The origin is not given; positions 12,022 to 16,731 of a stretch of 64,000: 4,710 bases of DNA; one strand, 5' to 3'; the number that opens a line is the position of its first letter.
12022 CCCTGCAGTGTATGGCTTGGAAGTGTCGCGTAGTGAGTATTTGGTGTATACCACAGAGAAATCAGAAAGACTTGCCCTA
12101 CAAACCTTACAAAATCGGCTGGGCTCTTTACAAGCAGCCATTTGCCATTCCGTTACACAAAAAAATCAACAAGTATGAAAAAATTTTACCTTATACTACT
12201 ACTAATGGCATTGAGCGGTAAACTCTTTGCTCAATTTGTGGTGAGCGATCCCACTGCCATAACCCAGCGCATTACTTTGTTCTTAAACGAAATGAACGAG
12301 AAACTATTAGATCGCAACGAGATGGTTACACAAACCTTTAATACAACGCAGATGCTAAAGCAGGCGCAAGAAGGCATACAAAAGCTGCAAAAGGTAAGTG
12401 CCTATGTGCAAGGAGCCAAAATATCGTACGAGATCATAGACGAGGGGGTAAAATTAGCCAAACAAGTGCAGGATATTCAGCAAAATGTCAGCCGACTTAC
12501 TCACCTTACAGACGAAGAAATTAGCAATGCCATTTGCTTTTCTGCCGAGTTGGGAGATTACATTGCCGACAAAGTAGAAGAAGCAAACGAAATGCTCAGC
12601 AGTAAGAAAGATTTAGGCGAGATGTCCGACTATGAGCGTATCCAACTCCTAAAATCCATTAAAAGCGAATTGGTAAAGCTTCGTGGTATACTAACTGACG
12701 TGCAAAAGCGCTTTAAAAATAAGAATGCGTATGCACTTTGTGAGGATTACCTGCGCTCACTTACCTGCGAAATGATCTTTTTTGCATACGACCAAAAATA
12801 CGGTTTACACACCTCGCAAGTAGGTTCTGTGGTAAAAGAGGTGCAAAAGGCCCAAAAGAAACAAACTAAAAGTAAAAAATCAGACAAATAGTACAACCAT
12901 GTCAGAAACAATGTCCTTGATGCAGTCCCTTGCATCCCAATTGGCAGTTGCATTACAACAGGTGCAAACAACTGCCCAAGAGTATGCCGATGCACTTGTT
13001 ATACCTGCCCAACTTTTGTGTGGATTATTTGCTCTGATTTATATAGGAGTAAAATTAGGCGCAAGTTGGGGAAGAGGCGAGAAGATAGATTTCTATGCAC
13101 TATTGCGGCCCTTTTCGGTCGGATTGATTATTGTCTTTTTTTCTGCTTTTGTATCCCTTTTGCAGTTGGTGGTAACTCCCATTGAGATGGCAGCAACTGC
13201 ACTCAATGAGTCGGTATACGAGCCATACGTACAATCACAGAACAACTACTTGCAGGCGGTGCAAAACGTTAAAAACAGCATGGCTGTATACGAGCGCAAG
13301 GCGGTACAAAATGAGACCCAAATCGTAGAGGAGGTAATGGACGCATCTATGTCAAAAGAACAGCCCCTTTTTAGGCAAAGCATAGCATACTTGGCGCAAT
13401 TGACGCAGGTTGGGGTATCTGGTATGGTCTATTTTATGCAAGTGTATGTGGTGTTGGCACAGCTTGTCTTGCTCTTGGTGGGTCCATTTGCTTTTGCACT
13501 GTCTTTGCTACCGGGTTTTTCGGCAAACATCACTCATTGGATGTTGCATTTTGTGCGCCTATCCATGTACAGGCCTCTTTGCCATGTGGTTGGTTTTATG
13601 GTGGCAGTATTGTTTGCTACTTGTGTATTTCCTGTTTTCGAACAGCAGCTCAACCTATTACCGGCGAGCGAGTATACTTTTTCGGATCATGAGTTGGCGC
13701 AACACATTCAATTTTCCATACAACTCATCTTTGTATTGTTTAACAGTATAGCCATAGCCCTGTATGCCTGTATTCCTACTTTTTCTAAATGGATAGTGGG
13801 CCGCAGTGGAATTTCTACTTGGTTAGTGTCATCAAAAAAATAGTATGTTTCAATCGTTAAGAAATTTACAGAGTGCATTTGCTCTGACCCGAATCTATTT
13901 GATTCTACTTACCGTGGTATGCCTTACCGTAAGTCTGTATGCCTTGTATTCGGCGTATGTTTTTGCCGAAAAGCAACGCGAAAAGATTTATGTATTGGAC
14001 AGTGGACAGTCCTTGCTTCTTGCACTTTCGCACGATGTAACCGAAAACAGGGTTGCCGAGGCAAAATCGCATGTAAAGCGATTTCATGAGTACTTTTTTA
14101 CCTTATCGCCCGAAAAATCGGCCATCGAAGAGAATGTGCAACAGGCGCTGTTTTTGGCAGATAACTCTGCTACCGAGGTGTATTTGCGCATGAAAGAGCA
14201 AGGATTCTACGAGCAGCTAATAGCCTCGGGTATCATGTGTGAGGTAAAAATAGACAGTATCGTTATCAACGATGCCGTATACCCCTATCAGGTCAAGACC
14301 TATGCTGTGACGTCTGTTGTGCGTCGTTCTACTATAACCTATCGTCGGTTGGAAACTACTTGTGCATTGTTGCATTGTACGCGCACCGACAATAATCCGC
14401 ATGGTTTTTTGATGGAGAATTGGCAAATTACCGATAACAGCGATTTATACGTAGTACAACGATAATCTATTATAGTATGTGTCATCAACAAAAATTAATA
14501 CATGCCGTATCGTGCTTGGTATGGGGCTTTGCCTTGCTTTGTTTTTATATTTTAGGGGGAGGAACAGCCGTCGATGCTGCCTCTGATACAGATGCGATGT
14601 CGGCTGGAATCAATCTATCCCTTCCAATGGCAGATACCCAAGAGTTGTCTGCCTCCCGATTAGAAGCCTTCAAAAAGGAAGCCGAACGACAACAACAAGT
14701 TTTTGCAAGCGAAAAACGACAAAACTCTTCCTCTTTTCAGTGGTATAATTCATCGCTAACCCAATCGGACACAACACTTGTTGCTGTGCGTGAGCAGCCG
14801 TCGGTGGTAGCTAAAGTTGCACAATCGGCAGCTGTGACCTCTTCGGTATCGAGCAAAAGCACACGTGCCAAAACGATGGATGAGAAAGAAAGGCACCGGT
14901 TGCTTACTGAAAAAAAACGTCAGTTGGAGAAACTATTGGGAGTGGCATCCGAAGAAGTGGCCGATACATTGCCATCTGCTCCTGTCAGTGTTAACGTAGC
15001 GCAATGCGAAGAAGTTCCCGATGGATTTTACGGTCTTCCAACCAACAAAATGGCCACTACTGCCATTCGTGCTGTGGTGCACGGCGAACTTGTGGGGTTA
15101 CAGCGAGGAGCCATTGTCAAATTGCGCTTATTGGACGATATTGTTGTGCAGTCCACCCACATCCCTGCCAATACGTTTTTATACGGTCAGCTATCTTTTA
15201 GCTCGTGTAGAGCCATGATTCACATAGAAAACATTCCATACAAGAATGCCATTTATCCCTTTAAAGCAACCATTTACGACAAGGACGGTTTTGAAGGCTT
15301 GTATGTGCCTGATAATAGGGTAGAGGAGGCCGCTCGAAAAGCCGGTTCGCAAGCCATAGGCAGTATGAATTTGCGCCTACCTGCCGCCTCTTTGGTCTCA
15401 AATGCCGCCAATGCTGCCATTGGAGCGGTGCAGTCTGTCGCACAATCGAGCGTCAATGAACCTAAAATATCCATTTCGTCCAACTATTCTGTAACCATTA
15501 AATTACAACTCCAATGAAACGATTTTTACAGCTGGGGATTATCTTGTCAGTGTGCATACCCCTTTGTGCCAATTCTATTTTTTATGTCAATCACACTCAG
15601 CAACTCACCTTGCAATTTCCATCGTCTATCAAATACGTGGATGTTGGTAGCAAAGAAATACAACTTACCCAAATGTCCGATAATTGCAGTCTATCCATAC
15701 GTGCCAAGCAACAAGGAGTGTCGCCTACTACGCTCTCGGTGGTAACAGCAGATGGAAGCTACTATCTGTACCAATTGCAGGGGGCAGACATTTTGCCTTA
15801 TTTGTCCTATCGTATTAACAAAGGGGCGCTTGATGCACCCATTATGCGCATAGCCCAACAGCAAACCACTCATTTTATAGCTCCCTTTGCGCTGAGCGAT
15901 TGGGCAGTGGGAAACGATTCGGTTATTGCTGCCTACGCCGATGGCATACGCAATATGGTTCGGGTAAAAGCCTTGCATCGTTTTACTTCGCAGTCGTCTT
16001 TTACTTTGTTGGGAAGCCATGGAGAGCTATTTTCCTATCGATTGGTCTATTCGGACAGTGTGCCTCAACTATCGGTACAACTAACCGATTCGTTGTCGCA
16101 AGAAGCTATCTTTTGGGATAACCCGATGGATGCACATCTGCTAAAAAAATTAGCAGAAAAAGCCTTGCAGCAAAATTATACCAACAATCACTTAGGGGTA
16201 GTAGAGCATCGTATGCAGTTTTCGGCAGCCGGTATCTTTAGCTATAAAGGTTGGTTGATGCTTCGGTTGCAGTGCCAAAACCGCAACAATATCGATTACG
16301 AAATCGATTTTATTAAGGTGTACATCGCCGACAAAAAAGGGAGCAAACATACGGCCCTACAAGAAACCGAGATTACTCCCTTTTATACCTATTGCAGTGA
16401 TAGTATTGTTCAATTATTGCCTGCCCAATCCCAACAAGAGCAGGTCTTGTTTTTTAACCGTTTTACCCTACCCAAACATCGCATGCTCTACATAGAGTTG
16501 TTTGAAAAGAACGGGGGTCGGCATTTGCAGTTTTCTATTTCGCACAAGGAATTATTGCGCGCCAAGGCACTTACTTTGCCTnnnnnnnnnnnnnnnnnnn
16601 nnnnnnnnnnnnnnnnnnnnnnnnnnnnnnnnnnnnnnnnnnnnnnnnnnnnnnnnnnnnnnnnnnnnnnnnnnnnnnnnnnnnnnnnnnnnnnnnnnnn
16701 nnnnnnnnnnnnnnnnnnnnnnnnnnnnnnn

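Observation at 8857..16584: Orphan Bacteroides-type T4SS operon lacking any DNA-processing, coupling or integration genes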

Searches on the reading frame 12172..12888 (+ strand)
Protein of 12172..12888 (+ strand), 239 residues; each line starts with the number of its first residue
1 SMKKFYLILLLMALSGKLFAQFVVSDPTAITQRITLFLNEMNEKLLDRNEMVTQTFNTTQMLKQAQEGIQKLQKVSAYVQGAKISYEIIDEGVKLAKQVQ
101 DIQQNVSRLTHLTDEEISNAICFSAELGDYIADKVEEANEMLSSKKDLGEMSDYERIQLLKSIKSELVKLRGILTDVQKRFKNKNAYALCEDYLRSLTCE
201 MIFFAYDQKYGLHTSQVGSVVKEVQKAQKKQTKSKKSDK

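Call 10: search_protein_families(library=pfam, proteins=[window:12172-12888:+], max_evalue=0.01)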
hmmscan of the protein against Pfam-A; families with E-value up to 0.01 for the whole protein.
window:12172-12888:+ (239 aa): 2 families
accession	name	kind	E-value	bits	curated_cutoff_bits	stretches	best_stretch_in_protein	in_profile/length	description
PF13605.11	DUF4141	-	0.00059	19.6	30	1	6-34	4-32/53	Domain of unknown function (DUF4141)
PF05822.18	UMPH-1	-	0.0023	17.9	23.7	1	70-169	61-158/246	Pyrimidine 5'-nucleotidase (UMPH-1)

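Call 11: search_protein_families(library=ncbifam, proteins=[window:12172-12888:+], max_evalue=0.01)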
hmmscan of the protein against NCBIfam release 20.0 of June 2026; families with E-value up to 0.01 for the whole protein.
window:12172-12888:+ (239 aa): 1 family
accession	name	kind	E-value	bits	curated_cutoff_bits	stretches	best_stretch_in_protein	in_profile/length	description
NF010434.0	PRK13860.1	equivalog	0.008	16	346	0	12-67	15-72/220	pilin minor subunit VirB5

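Call 64: find_homologous_proteins(query=window:12175-12888:+, max_evalue=0.001)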
Query window:12175-12888:+ (238 aa): 19 proteins with E <= 0.001 among 840 candidates.
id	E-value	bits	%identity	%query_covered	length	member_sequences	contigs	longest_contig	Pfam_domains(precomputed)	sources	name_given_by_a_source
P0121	7.3e-144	495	100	100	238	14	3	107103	-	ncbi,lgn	-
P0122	5.2e-111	387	79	94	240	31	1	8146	-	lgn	-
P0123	9.0e-75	269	58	94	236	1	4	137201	PF13605.12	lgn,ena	-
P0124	1.1e-74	269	56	94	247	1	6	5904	PF13605.12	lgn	-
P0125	1.1e-74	269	57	94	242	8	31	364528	PF13605.12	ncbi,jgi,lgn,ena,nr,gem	ncbi:MAG: hypothetical protein J6V62_01285 [Paludibacteraceae bacterium]|jgi:hypothetical protein|nr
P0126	3.8e-74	267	56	95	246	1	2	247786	-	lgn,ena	-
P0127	4.6e-74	267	56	94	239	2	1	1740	PF13605.12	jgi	jgi:hypothetical protein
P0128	9.1e-74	266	56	94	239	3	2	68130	PF13605.12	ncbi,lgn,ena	-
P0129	7.9e-73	263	55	89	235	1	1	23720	-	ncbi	-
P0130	1.3e-71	259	56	94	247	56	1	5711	PF13605.12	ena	-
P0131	9.2e-70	253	55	94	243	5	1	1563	PF13605.12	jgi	jgi:benzoyl-CoA reductase/2-hydroxyglutaryl-CoA dehydratase subunit BcrC/BadD/HgdB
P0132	4.5e-60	221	47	95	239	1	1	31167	-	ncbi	-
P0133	3.1e-57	212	46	94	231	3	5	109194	-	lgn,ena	-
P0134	2.6e-52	196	81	45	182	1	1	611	-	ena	-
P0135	2.3e-42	163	58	55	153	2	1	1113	-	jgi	jgi:hypothetical protein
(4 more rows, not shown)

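Call 65: find_encoding_contigs(protein=P0121, flank=10000, max_places=3)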
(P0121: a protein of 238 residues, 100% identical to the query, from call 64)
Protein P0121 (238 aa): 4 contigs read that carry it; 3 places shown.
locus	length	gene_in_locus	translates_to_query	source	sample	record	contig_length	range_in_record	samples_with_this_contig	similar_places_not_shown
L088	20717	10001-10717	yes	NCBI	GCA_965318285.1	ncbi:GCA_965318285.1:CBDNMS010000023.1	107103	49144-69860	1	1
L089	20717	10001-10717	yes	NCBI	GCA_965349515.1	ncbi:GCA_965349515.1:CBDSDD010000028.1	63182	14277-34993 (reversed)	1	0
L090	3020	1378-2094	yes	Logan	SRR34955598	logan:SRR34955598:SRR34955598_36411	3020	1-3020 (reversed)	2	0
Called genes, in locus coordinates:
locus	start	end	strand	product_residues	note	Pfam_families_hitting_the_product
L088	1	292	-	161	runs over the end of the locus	PF04138:GtrA_DPMS_TM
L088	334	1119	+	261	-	PF00398:RrnaAD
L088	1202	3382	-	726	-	PF00270:DEAD, PF04851:ResIII (faint), PF00271:Helicase_C, PF16124:RecQ_Zn_bind, PF09382:RQC, PF00570:HRDC, PF21220:RecQ-1-like_HTH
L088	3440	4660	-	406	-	PF06689:zf-C4_ClpX, PF00493:MCM (weak), PF05496:RuvB_N (weak), PF00004:AAA, PF07724:AAA_2, PF07728:AAA_5 (weak), PF10431:ClpB_D2-small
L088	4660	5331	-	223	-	PF00574:CLP_protease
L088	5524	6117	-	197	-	PF01226:Form_Nir_trans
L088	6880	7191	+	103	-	PF13572:DUF4134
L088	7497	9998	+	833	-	PF12991:DUF3875, PF19044:P-loop_TraG, PF01935:DUF87 (weak), PF12846:AAA_10 (faint)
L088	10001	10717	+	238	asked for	-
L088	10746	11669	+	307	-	PF07863:CtnDOT_TraJ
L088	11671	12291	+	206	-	-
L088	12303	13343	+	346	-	PF12508:Transposon_TraM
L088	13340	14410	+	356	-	PF13595:DUF4138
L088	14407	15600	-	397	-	PF01551:Peptidase_M23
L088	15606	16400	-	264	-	PF14125:DUF4292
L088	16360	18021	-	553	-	PF00515:TPR_1 (faint), PF07719:TPR_2 (faint), PF12895:ANAPC3 (faint), PF13174:TPR_6 (faint), PF13181:TPR_8 (faint), PF13431:TPR_17 (faint), PF13371:TPR_9 (faint), PF23914:TPR_CcmH_CycH (faint), +5 more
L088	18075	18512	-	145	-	PF00692:dUTPase, PF22769:DCD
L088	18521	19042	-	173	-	PF00210:Ferritin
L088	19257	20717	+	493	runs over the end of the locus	PF00999:Na_H_Exchanger, PF02080:TrkA_C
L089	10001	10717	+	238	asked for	-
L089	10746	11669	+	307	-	PF07863:CtnDOT_TraJ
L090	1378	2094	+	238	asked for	-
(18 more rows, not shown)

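Call 73: predict_structure(alignment_id=A1)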
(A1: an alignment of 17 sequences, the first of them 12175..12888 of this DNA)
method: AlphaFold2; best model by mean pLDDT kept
length: 238 residues; sequences in the alignment: 17
mean_pLDDT: 45.6   pTM: 0.29
mean pLDDT of the five models: 45.6, 43.6, 40.1, 40.0, 38.0
residues with pLDDT >= 90: 0; 70-90: 0; 50-70: 54; < 50: 184
segments of 3 or more residues with pLDDT < 50: 17-41, 43-99, 101-111, 113-131, 133-135, 141-150, 161-163, 168-173, 184-186, 188-208, 213-218, 231-238
pLDDT, mean of each block of 10 residues (from residue 1): 57 50 42 44 44 40 34 34 41 45 46 45 44 49 45 52 49 50 46 41 47 50 55 45
secondary structure, 60 per line:
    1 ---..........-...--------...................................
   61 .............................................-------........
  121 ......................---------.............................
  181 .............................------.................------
elements in order: H4-13 H26-105 H113-142 H152-209 H216-232

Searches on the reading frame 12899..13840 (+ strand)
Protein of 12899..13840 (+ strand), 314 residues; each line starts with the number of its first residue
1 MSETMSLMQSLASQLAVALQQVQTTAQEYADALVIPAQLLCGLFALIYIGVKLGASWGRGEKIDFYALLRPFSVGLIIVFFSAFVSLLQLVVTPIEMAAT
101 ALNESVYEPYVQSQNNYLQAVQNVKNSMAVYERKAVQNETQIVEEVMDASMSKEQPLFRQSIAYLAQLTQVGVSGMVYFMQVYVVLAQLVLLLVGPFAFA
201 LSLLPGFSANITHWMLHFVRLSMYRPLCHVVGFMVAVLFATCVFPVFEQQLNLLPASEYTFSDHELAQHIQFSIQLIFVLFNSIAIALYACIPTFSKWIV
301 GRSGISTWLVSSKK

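Call 10: search_protein_families(library=pfam, proteins=[window:12899-13840:+], max_evalue=0.01)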
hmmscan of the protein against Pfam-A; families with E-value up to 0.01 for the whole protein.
window:12899-13840:+ (314 aa): 0 families

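Call 11: search_protein_families(library=ncbifam, proteins=[window:12899-13840:+], max_evalue=0.01)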
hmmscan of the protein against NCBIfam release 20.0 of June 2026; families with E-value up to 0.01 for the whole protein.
window:12899-13840:+ (314 aa): 2 families
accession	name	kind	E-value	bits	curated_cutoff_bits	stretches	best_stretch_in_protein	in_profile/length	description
TIGR03782.1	Bac_Flav_CT_J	equivalog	3.1e-21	75.7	289.95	1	29-307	19-296/323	conjugative transposon protein TraJ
NF046089.1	CD3337_EF1877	subfamily_domain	1.2e-06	27.6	120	1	144-242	283-384/450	CD3337/EF1877 family mobilome membrane protein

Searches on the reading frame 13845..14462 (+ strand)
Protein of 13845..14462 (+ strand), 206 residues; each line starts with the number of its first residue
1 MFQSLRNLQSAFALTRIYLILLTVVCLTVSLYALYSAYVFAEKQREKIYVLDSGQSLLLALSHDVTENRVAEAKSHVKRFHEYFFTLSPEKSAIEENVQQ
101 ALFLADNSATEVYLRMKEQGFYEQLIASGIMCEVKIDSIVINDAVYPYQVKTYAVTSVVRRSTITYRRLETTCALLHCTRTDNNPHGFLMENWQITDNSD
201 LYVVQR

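Call 10: search_protein_families(library=pfam, proteins=[window:13845-14462:+], max_evalue=0.01)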
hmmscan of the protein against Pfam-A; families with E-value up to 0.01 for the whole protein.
window:13845-14462:+ (206 aa): 1 family
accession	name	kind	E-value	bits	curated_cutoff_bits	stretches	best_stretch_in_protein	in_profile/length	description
PF14880.11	COX14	-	0.0051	17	25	0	19-47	21-49/59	Cytochrome oxidase c assembly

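Call 11: search_protein_families(library=ncbifam, proteins=[window:13845-14462:+], max_evalue=0.01)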
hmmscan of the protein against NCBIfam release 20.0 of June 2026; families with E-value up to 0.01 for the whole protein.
window:13845-14462:+ (206 aa): 1 family
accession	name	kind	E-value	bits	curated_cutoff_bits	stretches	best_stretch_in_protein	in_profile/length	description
TIGR03781.1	Bac_Flav_CT_K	equivalog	1.1e-75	253.7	152.45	1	5-206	1-202/202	conjugative transposon protein TraK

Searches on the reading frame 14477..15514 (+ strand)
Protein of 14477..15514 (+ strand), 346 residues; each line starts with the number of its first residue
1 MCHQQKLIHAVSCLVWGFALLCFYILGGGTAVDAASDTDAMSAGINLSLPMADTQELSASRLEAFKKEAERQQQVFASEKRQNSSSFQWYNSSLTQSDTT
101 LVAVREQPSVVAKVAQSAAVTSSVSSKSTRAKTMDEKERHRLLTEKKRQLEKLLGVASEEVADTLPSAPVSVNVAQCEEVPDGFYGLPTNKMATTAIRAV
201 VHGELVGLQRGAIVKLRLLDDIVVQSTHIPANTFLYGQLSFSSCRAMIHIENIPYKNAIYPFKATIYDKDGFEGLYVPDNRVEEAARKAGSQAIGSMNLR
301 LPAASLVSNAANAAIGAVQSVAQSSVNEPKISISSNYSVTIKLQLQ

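Call 10: search_protein_families(library=pfam, proteins=[window:14477-15514:+], max_evalue=0.01)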
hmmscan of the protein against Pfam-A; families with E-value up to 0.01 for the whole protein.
window:14477-15514:+ (346 aa): 1 family
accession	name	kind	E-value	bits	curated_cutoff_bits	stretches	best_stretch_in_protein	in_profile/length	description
PF12508.14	Transposon_TraM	-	6.6e-36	124.5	25.1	1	197-342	1-145/145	Conjugative transposon, TraM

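Call 11: search_protein_families(library=ncbifam, proteins=[window:14477-15514:+], max_evalue=0.01)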
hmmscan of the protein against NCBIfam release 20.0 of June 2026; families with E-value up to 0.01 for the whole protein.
window:14477-15514:+ (346 aa): 1 family
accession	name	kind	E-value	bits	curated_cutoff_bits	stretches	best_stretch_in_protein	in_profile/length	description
TIGR03779.1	Bac_Flav_CT_M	equivalog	4.7e-40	138.1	172.45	2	147-339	202-404/410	conjugative transposon protein TraM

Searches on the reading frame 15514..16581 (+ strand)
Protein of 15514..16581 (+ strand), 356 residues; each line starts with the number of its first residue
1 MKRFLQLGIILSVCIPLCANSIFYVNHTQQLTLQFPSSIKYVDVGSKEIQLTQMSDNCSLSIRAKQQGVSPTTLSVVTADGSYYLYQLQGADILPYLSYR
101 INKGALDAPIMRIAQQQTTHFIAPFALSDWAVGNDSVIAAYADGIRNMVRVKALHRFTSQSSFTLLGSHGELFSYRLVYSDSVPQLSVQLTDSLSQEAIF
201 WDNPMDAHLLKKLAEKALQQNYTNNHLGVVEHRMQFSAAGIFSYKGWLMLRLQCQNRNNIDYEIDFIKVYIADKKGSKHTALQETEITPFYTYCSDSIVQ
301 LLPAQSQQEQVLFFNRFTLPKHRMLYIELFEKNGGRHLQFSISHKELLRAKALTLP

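Call 10: search_protein_families(library=pfam, proteins=[window:15514-16581:+], max_evalue=0.01)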
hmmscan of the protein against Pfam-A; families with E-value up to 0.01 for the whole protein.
window:15514-16581:+ (356 aa): 2 families
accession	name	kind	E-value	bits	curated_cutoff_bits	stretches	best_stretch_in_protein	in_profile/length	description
PF13595.11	DUF4138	-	6.3e-61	206.3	31.1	2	112-352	2-244/245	Domain of unknown function (DUF4138)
PF13629.12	T2SS-T3SS_pil_N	-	0.00037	20.6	23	0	24-82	6-62/72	Pilus formation protein N terminal region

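Call 11: search_protein_families(library=ncbifam, proteins=[window:15514-16581:+], max_evalue=0.01)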
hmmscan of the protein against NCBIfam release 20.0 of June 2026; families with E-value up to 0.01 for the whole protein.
window:15514-16581:+ (356 aa): 1 family
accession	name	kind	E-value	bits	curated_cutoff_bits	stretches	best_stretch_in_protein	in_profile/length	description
TIGR03780.1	Bac_Flav_CT_N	equivalog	2.3e-64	217.2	164.1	2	111-352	40-284/285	conjugative transposon protein TraN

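Call 56: find_related_loci(query=window:15514-16581:+, collection=metagenome_contigs, flank=10000)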
Query window:15514-16581:+ (356 aa) in metagenome_contigs; peptide patterns used: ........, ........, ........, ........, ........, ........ (x = any residue, [..] = any of these).
122 stretches matched a pattern; 2 encode a relative of the query (tblastn E <= 1e-3); 2 distinct loci.
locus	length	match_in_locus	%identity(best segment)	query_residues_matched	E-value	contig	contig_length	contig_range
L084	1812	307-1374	71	1-356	0e+0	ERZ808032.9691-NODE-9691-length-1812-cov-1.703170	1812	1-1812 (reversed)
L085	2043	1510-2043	67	1-178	3e-80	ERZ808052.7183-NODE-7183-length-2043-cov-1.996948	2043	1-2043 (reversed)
